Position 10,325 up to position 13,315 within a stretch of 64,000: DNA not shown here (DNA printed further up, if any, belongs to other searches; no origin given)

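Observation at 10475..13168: CHASE2-sensor σ54 enhancer-binding protein fused to the TPR–DUF4292–M23 envelope cluster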

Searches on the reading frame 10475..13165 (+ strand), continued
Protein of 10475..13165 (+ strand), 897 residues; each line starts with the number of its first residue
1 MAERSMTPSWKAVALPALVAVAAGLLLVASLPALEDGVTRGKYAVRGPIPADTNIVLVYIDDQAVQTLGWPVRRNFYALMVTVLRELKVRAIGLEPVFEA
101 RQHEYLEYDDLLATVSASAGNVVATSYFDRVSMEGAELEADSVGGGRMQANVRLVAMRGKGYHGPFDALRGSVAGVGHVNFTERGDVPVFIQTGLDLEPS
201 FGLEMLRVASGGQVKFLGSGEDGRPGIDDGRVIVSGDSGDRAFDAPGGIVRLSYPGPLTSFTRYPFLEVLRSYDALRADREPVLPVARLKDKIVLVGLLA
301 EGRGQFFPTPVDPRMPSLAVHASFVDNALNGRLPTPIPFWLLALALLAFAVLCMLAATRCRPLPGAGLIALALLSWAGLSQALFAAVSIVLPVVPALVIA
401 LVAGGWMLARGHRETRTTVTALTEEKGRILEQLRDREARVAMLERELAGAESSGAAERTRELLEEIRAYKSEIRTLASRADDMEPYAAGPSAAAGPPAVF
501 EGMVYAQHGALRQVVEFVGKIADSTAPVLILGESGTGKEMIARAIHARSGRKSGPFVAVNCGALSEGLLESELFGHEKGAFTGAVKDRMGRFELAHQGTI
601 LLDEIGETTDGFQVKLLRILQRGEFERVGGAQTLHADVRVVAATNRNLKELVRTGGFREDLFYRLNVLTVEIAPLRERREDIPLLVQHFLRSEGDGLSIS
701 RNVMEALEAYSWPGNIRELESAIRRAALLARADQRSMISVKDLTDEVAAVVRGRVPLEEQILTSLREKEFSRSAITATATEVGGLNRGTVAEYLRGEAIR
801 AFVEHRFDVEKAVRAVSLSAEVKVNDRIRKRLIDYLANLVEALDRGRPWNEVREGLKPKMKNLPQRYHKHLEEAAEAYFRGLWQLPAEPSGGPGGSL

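Call 44: list_cluster_members(proteins=[P0010, P0017, P0026, P0028, P0013, P0048, P0055, P0097, P0114, P0118])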
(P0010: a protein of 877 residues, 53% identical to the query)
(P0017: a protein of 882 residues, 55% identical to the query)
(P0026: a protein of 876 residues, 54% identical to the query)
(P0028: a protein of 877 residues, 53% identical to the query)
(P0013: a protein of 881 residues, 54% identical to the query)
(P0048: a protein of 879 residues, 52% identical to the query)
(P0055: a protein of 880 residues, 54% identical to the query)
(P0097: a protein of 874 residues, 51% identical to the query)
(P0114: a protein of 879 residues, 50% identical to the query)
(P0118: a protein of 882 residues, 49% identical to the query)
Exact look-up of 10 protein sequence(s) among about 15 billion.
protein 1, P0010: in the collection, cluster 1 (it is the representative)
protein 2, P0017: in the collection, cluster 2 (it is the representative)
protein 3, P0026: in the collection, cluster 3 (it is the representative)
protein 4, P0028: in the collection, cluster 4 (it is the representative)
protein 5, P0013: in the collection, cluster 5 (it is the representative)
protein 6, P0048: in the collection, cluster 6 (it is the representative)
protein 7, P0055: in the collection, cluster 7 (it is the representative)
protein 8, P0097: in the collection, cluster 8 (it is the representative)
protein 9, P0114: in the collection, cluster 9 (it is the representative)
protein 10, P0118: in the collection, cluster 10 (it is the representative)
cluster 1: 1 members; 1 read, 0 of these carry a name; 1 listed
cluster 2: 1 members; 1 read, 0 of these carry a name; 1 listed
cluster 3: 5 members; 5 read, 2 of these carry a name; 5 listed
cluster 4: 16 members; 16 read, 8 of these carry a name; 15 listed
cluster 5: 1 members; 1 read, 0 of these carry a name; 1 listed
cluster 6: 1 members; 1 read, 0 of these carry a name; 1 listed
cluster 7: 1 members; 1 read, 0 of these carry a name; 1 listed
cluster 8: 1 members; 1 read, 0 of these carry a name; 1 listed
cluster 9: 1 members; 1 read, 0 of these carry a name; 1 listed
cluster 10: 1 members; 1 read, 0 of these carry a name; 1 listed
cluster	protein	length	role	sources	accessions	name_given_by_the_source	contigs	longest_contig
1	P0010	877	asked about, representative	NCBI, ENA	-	-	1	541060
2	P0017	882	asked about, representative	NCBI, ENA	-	-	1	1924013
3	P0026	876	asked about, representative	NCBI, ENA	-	-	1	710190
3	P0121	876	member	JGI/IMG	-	transcriptional regulator with GAF, ATPase, and Fis domain/CHASE2 domain-containing ...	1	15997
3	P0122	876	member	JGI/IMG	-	DNA-binding NtrC family response regulator/CHASE2 domain-containing sensor protein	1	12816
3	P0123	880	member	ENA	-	-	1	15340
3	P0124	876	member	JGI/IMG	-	-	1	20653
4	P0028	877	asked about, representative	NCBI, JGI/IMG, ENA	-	transcriptional regulator with GAF, ATPase, and Fis domain/CHASE2 domain-containing ...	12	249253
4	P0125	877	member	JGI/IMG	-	transcriptional regulator with GAF, ATPase, and Fis domain/CHASE2 domain-containing ...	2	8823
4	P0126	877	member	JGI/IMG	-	transcriptional regulator with GAF, ATPase, and Fis domain/CHASE2 domain-containing ...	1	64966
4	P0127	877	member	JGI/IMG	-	transcriptional regulator with GAF, ATPase, and Fis domain/CHASE2 domain-containing ...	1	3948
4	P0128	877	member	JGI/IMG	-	transcriptional regulator with GAF, ATPase, and Fis domain/CHASE2 domain-containing ...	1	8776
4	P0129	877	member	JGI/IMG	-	transcriptional regulator with GAF, ATPase, and Fis domain/CHASE2 domain-containing ...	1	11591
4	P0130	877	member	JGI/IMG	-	transcriptional regulator with GAF, ATPase, and Fis domain/CHASE2 domain-containing ...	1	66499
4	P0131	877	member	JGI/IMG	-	transcriptional regulator with GAF, ATPase, and Fis domain/CHASE2 domain-containing ...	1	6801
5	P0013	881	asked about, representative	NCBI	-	-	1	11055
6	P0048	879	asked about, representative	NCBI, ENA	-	-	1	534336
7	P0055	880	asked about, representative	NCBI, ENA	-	-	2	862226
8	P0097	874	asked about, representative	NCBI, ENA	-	-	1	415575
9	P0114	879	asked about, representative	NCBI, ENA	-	-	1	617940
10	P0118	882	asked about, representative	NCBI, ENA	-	-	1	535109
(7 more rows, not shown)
